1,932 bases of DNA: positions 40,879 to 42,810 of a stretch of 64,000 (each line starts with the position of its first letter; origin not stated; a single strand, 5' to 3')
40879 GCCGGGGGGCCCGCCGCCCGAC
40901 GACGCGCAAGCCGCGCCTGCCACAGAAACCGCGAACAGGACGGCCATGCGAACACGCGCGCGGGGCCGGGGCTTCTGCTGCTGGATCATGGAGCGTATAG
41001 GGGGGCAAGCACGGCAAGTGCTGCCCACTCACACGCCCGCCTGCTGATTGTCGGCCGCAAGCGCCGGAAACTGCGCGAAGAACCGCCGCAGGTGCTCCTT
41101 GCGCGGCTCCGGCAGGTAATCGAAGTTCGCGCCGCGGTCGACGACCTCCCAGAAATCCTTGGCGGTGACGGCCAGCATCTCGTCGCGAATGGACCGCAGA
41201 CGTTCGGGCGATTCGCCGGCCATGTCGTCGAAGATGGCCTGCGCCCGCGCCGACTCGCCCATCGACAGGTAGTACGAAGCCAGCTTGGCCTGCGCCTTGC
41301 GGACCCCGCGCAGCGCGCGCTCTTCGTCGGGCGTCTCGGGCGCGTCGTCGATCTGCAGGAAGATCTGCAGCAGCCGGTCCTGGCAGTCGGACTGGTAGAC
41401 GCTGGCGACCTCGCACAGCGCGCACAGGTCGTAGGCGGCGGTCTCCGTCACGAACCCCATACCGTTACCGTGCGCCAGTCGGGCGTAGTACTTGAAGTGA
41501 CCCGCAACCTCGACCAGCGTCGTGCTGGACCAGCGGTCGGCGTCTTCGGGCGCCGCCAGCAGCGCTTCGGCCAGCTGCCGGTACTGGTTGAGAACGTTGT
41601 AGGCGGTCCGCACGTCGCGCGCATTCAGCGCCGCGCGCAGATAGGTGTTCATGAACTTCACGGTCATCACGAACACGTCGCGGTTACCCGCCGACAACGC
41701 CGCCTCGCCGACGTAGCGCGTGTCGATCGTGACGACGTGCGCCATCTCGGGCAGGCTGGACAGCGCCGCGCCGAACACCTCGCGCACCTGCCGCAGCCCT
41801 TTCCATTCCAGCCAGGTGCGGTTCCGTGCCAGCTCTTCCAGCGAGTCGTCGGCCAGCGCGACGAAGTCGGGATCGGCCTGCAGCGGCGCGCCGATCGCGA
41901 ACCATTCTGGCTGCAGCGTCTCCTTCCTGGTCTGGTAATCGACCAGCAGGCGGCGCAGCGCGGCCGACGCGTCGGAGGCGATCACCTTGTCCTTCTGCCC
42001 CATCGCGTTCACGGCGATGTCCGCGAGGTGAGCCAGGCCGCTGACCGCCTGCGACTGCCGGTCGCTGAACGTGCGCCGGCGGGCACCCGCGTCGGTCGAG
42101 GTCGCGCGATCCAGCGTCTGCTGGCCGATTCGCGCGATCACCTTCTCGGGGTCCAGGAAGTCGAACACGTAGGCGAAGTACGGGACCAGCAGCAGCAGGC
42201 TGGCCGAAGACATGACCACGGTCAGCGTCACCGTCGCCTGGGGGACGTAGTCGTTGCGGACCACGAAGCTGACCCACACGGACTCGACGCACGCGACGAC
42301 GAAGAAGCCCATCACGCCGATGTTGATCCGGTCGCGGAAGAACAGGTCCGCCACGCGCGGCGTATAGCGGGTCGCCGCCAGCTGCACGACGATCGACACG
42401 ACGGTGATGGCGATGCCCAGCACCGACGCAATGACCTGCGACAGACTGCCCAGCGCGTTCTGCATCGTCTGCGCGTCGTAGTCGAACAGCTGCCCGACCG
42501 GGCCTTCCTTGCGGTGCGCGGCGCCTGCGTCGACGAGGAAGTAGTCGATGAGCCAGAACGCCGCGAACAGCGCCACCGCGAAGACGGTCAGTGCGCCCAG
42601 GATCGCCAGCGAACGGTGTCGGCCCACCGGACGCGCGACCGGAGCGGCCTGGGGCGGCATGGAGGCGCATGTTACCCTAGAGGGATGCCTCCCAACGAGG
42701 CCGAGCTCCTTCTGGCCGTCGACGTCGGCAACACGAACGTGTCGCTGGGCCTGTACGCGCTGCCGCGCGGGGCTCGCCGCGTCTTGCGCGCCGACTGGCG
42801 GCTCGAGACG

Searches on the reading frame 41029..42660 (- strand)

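Call 46: search_protein_families(library=pfam, proteins=[window:41029-42660:-], max_evalue=0.01)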
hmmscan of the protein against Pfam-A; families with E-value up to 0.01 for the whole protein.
window:41029-42660:- (543 aa): 1 family
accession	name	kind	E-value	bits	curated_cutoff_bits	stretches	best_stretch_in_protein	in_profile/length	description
PF10011.15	DUF2254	-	1.2e-20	74.1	28.8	1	24-191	11-169/368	Predicted membrane protein (DUF2254)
